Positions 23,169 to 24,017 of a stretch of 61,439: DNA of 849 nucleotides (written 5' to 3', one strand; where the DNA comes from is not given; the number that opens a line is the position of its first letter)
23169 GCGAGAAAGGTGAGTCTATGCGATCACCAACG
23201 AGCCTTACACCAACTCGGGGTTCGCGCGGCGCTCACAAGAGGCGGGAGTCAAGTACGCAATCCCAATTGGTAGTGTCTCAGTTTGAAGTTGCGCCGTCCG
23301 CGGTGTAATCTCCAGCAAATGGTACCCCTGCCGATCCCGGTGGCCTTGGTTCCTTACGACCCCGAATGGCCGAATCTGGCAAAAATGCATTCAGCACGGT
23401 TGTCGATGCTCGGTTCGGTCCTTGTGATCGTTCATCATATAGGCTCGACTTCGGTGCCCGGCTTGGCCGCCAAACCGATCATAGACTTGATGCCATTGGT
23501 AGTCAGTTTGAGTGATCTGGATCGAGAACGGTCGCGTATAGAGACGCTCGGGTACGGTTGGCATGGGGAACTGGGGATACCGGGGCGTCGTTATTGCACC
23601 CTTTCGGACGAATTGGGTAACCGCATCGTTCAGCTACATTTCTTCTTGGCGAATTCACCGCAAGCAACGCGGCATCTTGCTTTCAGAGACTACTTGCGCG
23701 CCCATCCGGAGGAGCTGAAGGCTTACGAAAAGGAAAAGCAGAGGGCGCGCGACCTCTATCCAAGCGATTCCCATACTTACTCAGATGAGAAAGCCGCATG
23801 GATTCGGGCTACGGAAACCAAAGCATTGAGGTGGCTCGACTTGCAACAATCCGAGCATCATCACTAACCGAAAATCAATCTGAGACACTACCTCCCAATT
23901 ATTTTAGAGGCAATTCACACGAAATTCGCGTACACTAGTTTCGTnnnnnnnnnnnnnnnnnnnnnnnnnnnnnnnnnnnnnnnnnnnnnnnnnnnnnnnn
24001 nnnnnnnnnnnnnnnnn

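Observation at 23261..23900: GrpB gene inside a transposase-less cassette with perfect 13-bp TIRs and an abutting 8-bp target-site duplication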

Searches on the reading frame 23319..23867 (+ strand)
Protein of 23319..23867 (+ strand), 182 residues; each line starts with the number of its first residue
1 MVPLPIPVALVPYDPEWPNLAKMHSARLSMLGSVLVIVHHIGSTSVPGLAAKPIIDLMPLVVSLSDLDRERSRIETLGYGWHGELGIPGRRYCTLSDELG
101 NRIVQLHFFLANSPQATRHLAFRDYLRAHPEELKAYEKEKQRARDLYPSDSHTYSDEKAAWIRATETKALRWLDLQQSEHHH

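Call 8: search_protein_families(library=pfam, proteins=[window:23319-23864:+], max_evalue=0.01)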
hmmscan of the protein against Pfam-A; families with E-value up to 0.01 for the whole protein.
window:23319-23864:+ (182 aa): 1 family
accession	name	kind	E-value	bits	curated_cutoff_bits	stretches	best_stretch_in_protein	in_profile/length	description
PF04229.20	GrpB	-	3.5e-44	151.2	25.5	1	7-166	1-157/159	GrpB protein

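Call 9: find_encoding_contigs(protein=window:23319-23867:+, flank=10000, max_places=10)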
Protein window:23319-23867:+ (182 aa): 13 contigs read that carry it; 10 places shown.
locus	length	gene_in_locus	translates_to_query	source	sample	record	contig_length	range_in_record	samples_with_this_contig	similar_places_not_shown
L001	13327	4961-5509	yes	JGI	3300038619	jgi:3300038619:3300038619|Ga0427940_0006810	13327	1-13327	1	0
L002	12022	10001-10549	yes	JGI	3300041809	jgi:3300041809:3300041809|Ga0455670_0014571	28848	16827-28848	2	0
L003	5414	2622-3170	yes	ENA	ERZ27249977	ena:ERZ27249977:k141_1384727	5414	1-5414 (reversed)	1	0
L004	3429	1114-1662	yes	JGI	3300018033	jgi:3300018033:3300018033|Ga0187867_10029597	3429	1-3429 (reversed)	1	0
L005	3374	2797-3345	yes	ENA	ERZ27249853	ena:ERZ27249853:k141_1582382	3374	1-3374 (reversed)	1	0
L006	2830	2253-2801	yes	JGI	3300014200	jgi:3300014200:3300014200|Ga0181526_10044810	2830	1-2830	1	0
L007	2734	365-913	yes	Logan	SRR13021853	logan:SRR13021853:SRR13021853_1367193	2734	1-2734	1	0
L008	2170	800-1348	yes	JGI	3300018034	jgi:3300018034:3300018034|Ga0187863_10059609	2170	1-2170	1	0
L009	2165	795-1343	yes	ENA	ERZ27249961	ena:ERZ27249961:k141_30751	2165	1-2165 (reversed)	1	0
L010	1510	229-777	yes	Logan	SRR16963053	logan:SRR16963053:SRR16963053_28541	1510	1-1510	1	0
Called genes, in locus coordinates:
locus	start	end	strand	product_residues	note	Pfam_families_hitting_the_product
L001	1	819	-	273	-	?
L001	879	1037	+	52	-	-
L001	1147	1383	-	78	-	PF13451:zf_Tbcl, PF23477:zf_Tbcl_2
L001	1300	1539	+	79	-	-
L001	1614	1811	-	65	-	PF01165:Ribosomal_S21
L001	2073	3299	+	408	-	PF00483:NTP_transferase, PF24894:Hexapep_GlmU, PF25084:LbH_EIF2B, PF25247:LbH_GLGC (faint), PF25087:GMPPB_C (weak)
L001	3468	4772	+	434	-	PF03952:Enolase_N, PF00113:Enolase_C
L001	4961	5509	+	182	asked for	PF04229:GrpB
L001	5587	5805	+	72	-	PF19891:DUF6364 (weak)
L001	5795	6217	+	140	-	PF01850:PIN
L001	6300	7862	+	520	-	PF01676:Metalloenzyme, PF06415:iPGM_N, PF01663:Phosphodiest (faint)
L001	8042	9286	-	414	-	PF00561:Abhydrolase_1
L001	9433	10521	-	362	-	PF00092:VWA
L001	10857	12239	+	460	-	PF04389:Peptidase_M28, PF01546:Peptidase_M20, PF07687:M20_dimer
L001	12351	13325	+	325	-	?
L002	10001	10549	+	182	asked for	PF04229:GrpB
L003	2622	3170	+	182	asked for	PF04229:GrpB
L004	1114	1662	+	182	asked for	PF04229:GrpB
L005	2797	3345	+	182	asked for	PF04229:GrpB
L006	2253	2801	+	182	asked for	PF04229:GrpB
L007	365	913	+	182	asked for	PF04229:GrpB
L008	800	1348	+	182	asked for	PF04229:GrpB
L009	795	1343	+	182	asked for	PF04229:GrpB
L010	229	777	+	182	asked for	PF04229:GrpB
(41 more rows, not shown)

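Call 19: search_protein_families(library=ncbifam, proteins=[window:23319-23864:+], max_evalue=0.01)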
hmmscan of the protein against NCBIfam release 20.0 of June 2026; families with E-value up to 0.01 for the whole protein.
window:23319-23864:+ (182 aa): 1 family
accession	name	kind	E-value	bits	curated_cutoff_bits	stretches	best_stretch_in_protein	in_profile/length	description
NF002879.0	PRK03333.1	equivalog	5.5e-21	75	215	1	7-175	211-390/395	dephospho-CoA kinase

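Call 26: find_homologous_proteins(query=window:23319-23864:+, max_evalue=1e-10)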
Query window:23319-23864:+ (182 aa): 7592 proteins with E <= 1e-10 among 8000 candidates; the best 120 are listed.
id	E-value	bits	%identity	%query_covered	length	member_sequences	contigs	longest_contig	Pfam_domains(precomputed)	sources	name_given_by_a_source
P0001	2.2e-111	388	94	93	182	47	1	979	PF04229.21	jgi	jgi:GrpB-like predicted nucleotidyltransferase (UPF0157 family)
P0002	3.4e-105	368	88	100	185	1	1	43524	PF04229.21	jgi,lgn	jgi:GrpB-like predicted nucleotidyltransferase (UPF0157 family)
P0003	5.5e-104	364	87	100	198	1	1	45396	PF04229.21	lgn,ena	-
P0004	4.1e-101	354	85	100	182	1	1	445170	PF04229.21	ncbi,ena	-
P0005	9.3e-97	340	82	100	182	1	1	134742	PF04229.21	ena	-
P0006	9.8e-97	340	84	99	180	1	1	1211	PF04229.21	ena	-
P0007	1.1e-96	340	82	99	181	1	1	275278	PF04229.21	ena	-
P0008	3.3e-93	329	78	99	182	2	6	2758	PF04229.21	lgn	-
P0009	9.4e-93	327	81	97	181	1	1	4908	PF04229.21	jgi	jgi:GrpB-like predicted nucleotidyltransferase (UPF0157 family)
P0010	8.2e-91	321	79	99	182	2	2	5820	PF04229.21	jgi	jgi:GrpB-like predicted nucleotidyltransferase (UPF0157 family)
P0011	8.8e-91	321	77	99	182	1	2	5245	PF04229.21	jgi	jgi:GrpB-like predicted nucleotidyltransferase (UPF0157 family)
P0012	1.1e-88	314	87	87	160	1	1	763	PF04229.21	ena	-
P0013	4.2e-88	312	78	97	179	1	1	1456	PF04229.21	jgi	-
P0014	2.5e-87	309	79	96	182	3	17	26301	PF04229.21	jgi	jgi:GrpB-like predicted nucleotidyltransferase (UPF0157 family)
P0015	2.3e-86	306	77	95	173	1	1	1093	PF04229.21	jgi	jgi:GrpB-like predicted nucleotidyltransferase (UPF0157 family)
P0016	5.7e-86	305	75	97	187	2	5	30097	PF04229.21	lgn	-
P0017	7.1e-85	301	74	98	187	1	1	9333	PF04229.21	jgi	jgi:GrpB-like predicted nucleotidyltransferase (UPF0157 family)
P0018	1.6e-83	297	73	97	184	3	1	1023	PF04229.21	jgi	-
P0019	2.4e-83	296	75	95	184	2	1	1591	PF04229.21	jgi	jgi:GrpB-like predicted nucleotidyltransferase (UPF0157 family)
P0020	2.4e-83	296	75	95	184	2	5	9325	PF04229.21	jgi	jgi:GrpB-like predicted nucleotidyltransferase (UPF0157 family)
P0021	2.7e-83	296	73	97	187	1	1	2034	PF04229.21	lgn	-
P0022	3.1e-83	296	72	97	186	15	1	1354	PF04229.21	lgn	-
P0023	1.5e-82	294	73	97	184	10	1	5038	PF04229.21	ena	-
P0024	9.3e-82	291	71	99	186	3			PF04229.21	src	-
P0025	1.2e-81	291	74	95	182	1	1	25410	PF04229.21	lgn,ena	-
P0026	1.7e-81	290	71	98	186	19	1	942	PF04229.21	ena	-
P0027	1.7e-81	290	73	97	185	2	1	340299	PF04229.21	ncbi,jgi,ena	jgi:GrpB-like predicted nucleotidyltransferase (UPF0157 family)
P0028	2.9e-81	290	71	99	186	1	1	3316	PF04229.21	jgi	jgi:GrpB-like predicted nucleotidyltransferase (UPF0157 family)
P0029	3.0e-81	290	72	98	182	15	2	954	PF04229.21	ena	-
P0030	3.3e-81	289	72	97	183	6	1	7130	PF04229.21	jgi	jgi:GrpB-like predicted nucleotidyltransferase (UPF0157 family)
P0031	4.3e-81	289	71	99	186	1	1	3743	PF04229.21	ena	-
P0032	4.9e-81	289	69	97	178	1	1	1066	PF04229.21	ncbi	-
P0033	9.7e-81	288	72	91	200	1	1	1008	PF04229.21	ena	-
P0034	1.0e-80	288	71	98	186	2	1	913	PF04229.21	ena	-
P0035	1.0e-80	288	72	95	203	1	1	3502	PF04229.21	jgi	jgi:GrpB-like predicted nucleotidyltransferase (UPF0157 family)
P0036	1.3e-80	287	72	97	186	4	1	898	PF04229.21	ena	-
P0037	1.8e-80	287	74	95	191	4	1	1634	PF04229.21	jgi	jgi:GrpB-like predicted nucleotidyltransferase (UPF0157 family)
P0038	1.9e-80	287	74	95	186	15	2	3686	PF04229.21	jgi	jgi:GrpB-like predicted nucleotidyltransferase (UPF0157 family)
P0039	1.9e-80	287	70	99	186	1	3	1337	PF04229.21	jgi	jgi:GrpB-like predicted nucleotidyltransferase (UPF0157 family)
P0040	3.1e-80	286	70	97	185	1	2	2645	PF04229.21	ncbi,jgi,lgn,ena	jgi:GrpB-like predicted nucleotidyltransferase (UPF0157 family)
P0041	9.4e-80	285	72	96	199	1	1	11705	PF04229.21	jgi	jgi:GrpB-like predicted nucleotidyltransferase (UPF0157 family)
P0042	9.8e-80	285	70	99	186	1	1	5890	PF04229.21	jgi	jgi:GrpB-like predicted nucleotidyltransferase (UPF0157 family)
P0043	1.1e-79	285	71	97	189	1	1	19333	PF04229.21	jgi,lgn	-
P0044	1.5e-79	284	69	99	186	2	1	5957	PF04229.21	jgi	jgi:GrpB-like predicted nucleotidyltransferase (UPF0157 family)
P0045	2.5e-79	283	71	97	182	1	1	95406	PF04229.21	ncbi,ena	-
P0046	3.0e-79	283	71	97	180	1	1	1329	PF04229.21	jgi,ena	-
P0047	4.3e-79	283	75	93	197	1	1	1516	PF04229.21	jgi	jgi:GrpB-like predicted nucleotidyltransferase (UPF0157 family)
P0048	1.0e-78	281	71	96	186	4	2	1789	PF04229.21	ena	-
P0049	1.1e-78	281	69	97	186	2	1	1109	PF04229.21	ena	-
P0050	1.2e-78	281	73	94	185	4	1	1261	PF04229.21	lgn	-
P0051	2.5e-78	280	69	97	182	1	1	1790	PF04229.21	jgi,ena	jgi:GrpB-like predicted nucleotidyltransferase (UPF0157 family)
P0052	2.8e-78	280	72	95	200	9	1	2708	PF04229.21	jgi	jgi:GrpB-like predicted nucleotidyltransferase (UPF0157 family)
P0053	2.8e-78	280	71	95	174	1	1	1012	PF04229.21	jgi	jgi:GrpB-like predicted nucleotidyltransferase (UPF0157 family)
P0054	3.0e-78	280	70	97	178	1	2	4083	PF04229.21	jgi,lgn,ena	-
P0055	3.2e-78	280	69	98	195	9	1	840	PF04229.21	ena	-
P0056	3.5e-78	280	69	93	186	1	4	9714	PF04229.21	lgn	-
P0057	3.7e-78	280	72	95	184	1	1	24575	PF04229.21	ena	-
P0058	3.7e-78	280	68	97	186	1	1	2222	PF04229.21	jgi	jgi:GrpB-like predicted nucleotidyltransferase (UPF0157 family)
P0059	4.4e-78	279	66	99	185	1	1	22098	PF04229.21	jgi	jgi:GrpB-like predicted nucleotidyltransferase (UPF0157 family)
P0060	4.4e-78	279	70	95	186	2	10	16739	PF04229.21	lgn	-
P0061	6.2e-78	279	68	99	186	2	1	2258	PF04229.21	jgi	jgi:GrpB-like predicted nucleotidyltransferase (UPF0157 family)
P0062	8.2e-78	278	69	97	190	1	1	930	PF04229.21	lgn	-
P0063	9.9e-78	278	71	88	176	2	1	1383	PF04229.21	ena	-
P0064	1.1e-77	278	71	97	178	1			PF04229.21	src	-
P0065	1.3e-77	278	69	95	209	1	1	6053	PF04229.21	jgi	jgi:GrpB-like predicted nucleotidyltransferase (UPF0157 family)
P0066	1.3e-77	278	69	97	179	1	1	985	PF04229.21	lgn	-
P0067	1.3e-77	278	71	94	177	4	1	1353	PF04229.21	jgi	jgi:GrpB-like predicted nucleotidyltransferase (UPF0157 family)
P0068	1.5e-77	278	69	97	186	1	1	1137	PF04229.21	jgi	jgi:GrpB-like predicted nucleotidyltransferase (UPF0157 family)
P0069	1.5e-77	278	69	95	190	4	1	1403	PF04229.21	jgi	jgi:GrpB-like predicted nucleotidyltransferase (UPF0157 family)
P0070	1.7e-77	277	70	95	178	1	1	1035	PF04229.21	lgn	-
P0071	2.0e-77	277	69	97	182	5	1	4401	PF04229.21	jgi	jgi:GrpB-like predicted nucleotidyltransferase (UPF0157 family)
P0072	2.0e-77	277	68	97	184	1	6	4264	PF04229.21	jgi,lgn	-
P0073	2.3e-77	277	72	95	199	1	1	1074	PF04229.21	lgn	-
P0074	2.7e-77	277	69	98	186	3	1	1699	PF04229.21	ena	-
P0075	3.0e-77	277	70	95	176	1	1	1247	PF04229.21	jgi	jgi:GrpB-like predicted nucleotidyltransferase (UPF0157 family)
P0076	3.7e-77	276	71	94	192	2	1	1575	PF04229.21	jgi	jgi:GrpB-like predicted nucleotidyltransferase (UPF0157 family)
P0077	4.0e-77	276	68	95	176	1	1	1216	PF04229.21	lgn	-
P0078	4.5e-77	276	69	97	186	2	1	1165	PF04229.21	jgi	jgi:GrpB-like predicted nucleotidyltransferase (UPF0157 family)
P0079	4.7e-77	276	69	97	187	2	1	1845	PF04229.21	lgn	-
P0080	6.0e-77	276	71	92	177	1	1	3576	PF04229.21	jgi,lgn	-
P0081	6.2e-77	276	68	98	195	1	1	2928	PF04229.21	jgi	jgi:GrpB-like predicted nucleotidyltransferase (UPF0157 family)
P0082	7.9e-77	275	69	96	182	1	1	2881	PF04229.21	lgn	-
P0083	8.9e-77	275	68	97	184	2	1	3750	PF04229.21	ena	-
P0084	1.0e-76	275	70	95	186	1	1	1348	PF04229.21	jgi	jgi:GrpB-like predicted nucleotidyltransferase (UPF0157 family)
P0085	1.0e-76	275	69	97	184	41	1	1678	PF04229.21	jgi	jgi:GrpB-like predicted nucleotidyltransferase (UPF0157 family)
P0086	1.1e-76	275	70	98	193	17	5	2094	PF04229.21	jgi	jgi:GrpB-like predicted nucleotidyltransferase (UPF0157 family)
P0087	1.1e-76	275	67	97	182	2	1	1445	PF04229.21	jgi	jgi:GrpB-like predicted nucleotidyltransferase (UPF0157 family)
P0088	1.1e-76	275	69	98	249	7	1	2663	PF04229.21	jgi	jgi:GrpB-like predicted nucleotidyltransferase (UPF0157 family)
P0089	1.1e-76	275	71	95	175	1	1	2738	PF04229.21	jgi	jgi:GrpB-like predicted nucleotidyltransferase (UPF0157 family)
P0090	1.1e-76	275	69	96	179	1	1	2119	PF04229.21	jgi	jgi:GrpB-like predicted nucleotidyltransferase (UPF0157 family)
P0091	2.4e-76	274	68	96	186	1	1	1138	PF04229.21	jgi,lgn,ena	-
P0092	2.7e-76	273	70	98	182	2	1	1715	PF04229.21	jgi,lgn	-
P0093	3.4e-76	273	69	96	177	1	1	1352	PF04229.21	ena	-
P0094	3.5e-76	273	68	97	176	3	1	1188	PF04229.21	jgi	jgi:GrpB-like predicted nucleotidyltransferase (UPF0157 family)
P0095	3.6e-76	273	68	97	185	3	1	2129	PF04229.21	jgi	jgi:GrpB-like predicted nucleotidyltransferase (UPF0157 family)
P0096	4.1e-76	273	70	96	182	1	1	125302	PF04229.21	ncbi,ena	-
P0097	4.1e-76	273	68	97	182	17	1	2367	PF04229.21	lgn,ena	-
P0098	4.2e-76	273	68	95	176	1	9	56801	PF04229.21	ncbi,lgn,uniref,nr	ncbi:GrpB family protein [Acidiphilium sp. AL]|uniref:GrpB family protein n=1 Tax=Acidiphilium sp. A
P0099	4.3e-76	273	71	97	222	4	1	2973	PF04229.21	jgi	jgi:GrpB-like predicted nucleotidyltransferase (UPF0157 family)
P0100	5.0e-76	273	68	99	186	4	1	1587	PF04229.21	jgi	jgi:GrpB-like predicted nucleotidyltransferase (UPF0157 family)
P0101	5.1e-76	273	70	97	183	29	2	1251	PF04229.21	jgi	jgi:GrpB-like predicted nucleotidyltransferase (UPF0157 family)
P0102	5.4e-76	272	68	97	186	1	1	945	PF04229.21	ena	-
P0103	6.3e-76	272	70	96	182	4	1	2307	PF04229.21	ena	-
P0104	6.7e-76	272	69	97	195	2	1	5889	PF04229.21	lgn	-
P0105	6.9e-76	272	67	98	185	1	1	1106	PF04229.21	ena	-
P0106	7.0e-76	272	70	95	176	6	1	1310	PF04229.21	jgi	jgi:GrpB-like predicted nucleotidyltransferase (UPF0157 family)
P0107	7.1e-76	272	69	97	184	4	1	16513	PF04229.21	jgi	jgi:GrpB-like predicted nucleotidyltransferase (UPF0157 family)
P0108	7.7e-76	272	70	92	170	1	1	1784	PF04229.21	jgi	jgi:GrpB-like predicted nucleotidyltransferase (UPF0157 family)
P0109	7.9e-76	272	70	95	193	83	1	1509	PF04229.21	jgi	-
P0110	8.0e-76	272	75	87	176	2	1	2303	PF04229.21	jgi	jgi:GrpB-like predicted nucleotidyltransferase (UPF0157 family)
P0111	9.7e-76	272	68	98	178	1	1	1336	PF04229.21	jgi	jgi:GrpB-like predicted nucleotidyltransferase (UPF0157 family)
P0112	1.1e-75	271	70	95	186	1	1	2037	PF04229.21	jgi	jgi:GrpB-like predicted nucleotidyltransferase (UPF0157 family)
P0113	1.3e-75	271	69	93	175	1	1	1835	PF04229.21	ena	-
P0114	1.3e-75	271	69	93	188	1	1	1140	PF04229.21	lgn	-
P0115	1.4e-75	271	71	94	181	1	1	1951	PF04229.21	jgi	jgi:GrpB-like predicted nucleotidyltransferase (UPF0157 family)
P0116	1.5e-75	271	68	97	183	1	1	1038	PF04229.21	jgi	jgi:GrpB-like predicted nucleotidyltransferase (UPF0157 family)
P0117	1.5e-75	271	69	88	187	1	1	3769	PF04229.21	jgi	jgi:GrpB-like predicted nucleotidyltransferase (UPF0157 family)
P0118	1.6e-75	271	68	97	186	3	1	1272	PF04229.21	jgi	jgi:GrpB-like predicted nucleotidyltransferase (UPF0157 family)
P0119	1.9e-75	271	69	95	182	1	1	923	PF04229.21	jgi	jgi:GrpB-like predicted nucleotidyltransferase (UPF0157 family)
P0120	2.1e-75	271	70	93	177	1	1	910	PF04229.21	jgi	jgi:GrpB-like predicted nucleotidyltransferase (UPF0157 family)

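Call 27: find_related_loci(query=window:23319-23864:+, collection=metagenome_contigs, flank=4000)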
Query window:23319-23864:+ (182 aa) in metagenome_contigs; peptide patterns used: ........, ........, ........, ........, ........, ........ (x = any residue, [..] = any of these).
599 stretches matched a pattern (row limit reached: there are more); 391 encode a relative of the query (tblastn E <= 1e-3); the best 80 are kept; 80 distinct loci.
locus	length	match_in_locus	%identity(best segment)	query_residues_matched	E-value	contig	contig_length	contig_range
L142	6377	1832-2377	91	1-182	9e-111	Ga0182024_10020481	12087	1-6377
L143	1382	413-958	90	1-182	1e-118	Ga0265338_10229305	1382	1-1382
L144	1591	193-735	88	1-181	2e-115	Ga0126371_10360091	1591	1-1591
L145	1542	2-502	84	15-181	4e-100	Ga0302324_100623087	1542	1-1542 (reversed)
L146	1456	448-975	78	2-177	2e-98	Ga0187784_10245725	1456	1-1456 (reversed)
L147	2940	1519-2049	75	2-178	3e-91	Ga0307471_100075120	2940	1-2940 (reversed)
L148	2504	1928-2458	75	2-178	3e-91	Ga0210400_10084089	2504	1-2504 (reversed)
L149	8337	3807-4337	72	2-178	5e-87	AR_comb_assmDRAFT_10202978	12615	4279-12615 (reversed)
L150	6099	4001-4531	72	2-178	8e-87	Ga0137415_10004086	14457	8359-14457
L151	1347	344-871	72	6-181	8e-90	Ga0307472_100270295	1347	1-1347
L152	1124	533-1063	71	2-178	1e-90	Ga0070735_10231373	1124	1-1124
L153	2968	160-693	70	2-179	4e-84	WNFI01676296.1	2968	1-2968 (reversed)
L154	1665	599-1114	72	2-173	2e-87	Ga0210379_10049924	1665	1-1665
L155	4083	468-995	70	4-179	3e-83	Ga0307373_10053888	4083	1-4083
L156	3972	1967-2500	71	1-178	2e-82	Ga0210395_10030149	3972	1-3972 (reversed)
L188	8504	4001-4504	68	5-172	4e-77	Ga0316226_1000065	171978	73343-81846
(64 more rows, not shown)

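Call 46: search_protein_families(library=pfam, proteins=[L142:14-1330:+, L142:2412-3428:-, L142:3459-4799:-, L188:3189-3872:-, L188:4617-6224:+, L188:2552-3244:-, L150:2745-3938:+, L150:4701-5912:-, L150:1846-3072:-], max_evalue=0.0001)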
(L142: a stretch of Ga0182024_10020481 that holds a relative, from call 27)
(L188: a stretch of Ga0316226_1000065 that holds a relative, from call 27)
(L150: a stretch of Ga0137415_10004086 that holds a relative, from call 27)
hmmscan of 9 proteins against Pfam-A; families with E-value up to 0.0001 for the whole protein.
L142:14-1330:+ (439 aa): 3 families
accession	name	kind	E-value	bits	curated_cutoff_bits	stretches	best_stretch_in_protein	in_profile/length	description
PF04539.22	Sigma70_r3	-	7.3e-30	103.3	25.3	1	278-354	1-77/78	Sigma-70 region 3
PF04542.20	Sigma70_r2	-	1.5e-24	86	24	1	199-269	1-71/71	Sigma-70 region 2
PF04545.22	Sigma70_r4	-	7e-20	70.7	24.1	1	367-420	1-50/50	Sigma-70, region 4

L142:2412-3428:- (339 aa): 5 families
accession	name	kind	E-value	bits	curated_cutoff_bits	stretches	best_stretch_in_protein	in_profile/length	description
PF01370.27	Epimerase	-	6.7e-21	75.2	20.9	1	26-246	1-231/240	NAD dependent epimerase/dehydratase family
PF13460.12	NAD_binding_10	-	8.8e-17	62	27.2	1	30-212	1-164/184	NAD(P)H-binding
PF01073.25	3Beta_HSD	-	1.9e-08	34.1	22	1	28-240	2-229/280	3-beta hydroxysteroid dehydrogenase/isomerase family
PF04321.23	RmlD_sub_bind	-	7.4e-08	32.2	27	1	24-255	1-217/287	RmlD substrate binding domain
PF05368.20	NmrA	-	2.1e-06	28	27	1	25-100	4-79/298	NmrA-like family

L142:3459-4799:- (447 aa): 2 families
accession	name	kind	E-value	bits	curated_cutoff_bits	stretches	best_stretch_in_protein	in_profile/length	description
PF07690.21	MFS_1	-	1.1e-25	90.8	33.4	2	24-392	2-340/347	Major Facilitator Superfamily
PF05977.19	MFS_3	-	8.5e-14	51.3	27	1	15-194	7-186/524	Transmembrane secretion effector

L188:3189-3872:- (228 aa): 1 family
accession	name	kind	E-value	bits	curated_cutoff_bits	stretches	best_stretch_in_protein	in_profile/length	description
PF04298.18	Zn_peptidase_2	-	3.8e-80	268.9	27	1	7-223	3-216/218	Putative neutral zinc metallopeptidase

L188:4617-6224:+ (536 aa): 1 family
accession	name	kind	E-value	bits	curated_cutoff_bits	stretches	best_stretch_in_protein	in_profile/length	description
PF00474.23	SSF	-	4.9e-31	108.4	22.8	1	34-461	1-406/406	Sodium:solute symporter family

L188:2552-3244:- (231 aa): 4 families
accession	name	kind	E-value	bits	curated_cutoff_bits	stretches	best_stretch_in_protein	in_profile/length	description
PF04542.20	Sigma70_r2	-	4.4e-16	58.9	24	1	65-133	1-71/71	Sigma-70 region 2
PF08281.18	Sigma70_r4_2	-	3.2e-13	49.5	25.7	1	171-219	2-50/54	Sigma-70, region 4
PF04545.22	Sigma70_r4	-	5.9e-11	42.1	24.1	1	176-224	1-49/50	Sigma-70, region 4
PF07638.17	Sigma70_ECF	-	2.5e-06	28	21.1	1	48-226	5-182/185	ECF sigma factor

L150:2745-3938:+ (398 aa): 14 families
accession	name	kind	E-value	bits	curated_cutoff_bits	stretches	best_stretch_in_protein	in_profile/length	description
PF00515.34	TPR_1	-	3.3e-38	128.4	27.8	3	218-248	1-31/34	Tetratricopeptide repeat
PF07719.23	TPR_2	-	9e-31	103.9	27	3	218-248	1-31/34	Tetratricopeptide repeat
PF13414.12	TPR_11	-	4.7e-29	100.2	26.8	3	194-232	4-42/42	TPR repeat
PF13181.12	TPR_8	-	2.2e-22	77.7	25.7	2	218-249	1-32/34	Tetratricopeptide repeat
PF13432.12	TPR_16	-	7.1e-18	65.2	32.7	2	225-279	4-59/65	Tetratricopeptide repeat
PF13431.12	TPR_17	-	1.4e-15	56.6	24.4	1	207-239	2-34/34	Tetratricopeptide repeat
PF13424.12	TPR_12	-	1.1e-13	51.6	30.1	2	218-280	3-74/77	Tetratricopeptide repeat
PF13374.12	TPR_10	-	1.8e-09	37.7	27.5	0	218-247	2-31/42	Tetratricopeptide repeat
PF13371.12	TPR_9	-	1e-08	35.5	35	0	303-353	13-63/73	Tetratricopeptide repeat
PF13176.12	TPR_7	-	8.2e-07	29.1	27.9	0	225-247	6-28/36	Tetratricopeptide repeat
PF13174.12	TPR_6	-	2.6e-06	28.2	26.3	0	252-279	1-28/33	Tetratricopeptide repeat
PF10516.15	SHNi-TPR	-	1.6e-05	24.8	21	0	334-348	16-30/38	SHNi-TPR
PF25575.1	TPR_BSK1_C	-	2.2e-05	24.8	42.2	0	230-287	54-113/118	Serine/threonine-protein kinase BSK1-like, TPR repeats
PF25063.1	ARM_TT21_C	-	9.6e-05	22.8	35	0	198-274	109-187/209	Tetratricopeptide repeat protein 21 C-terminal ARM domain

L150:4701-5912:- (404 aa): 0 families

L150:1846-3072:- (409 aa): 0 families

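Call 54: search_solved_structures(query=window:23319-23864:+, max_evalue=0.001)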
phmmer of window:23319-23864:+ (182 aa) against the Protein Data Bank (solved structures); distinct sequences matched with E-value up to 0.001: 2.
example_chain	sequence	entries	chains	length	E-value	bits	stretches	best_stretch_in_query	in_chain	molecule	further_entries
2nrk_A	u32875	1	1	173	5.2e-25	91.6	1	8-171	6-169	Hypothetical protein GrpB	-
6n39_A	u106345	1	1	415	1.4e-08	38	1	6-70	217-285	Dephospho-CoA kinase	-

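Call 58: find_encoding_contigs(protein=P0004, flank=3000, max_places=3)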
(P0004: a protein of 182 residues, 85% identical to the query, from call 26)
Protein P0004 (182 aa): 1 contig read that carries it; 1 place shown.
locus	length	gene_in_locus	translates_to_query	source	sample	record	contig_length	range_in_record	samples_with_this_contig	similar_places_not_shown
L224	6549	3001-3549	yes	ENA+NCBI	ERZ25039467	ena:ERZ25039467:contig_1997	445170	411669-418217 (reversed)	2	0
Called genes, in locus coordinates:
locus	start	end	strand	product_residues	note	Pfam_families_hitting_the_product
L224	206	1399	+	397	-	PF08450:SGL (faint)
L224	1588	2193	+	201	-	PF04542:Sigma70_r2, PF08281:Sigma70_r4_2, PF04545:Sigma70_r4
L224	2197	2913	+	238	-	PF13490:zf-HC2 (faint)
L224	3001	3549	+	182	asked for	PF04229:GrpB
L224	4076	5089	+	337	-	PF01546:Peptidase_M20, PF07687:M20_dimer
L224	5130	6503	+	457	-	PF00696:AA_kinase, PF13840:ACT_7 (faint), PF22468:ACT_9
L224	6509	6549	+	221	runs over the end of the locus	PF01113:DapB_N, PF05173:DapB_C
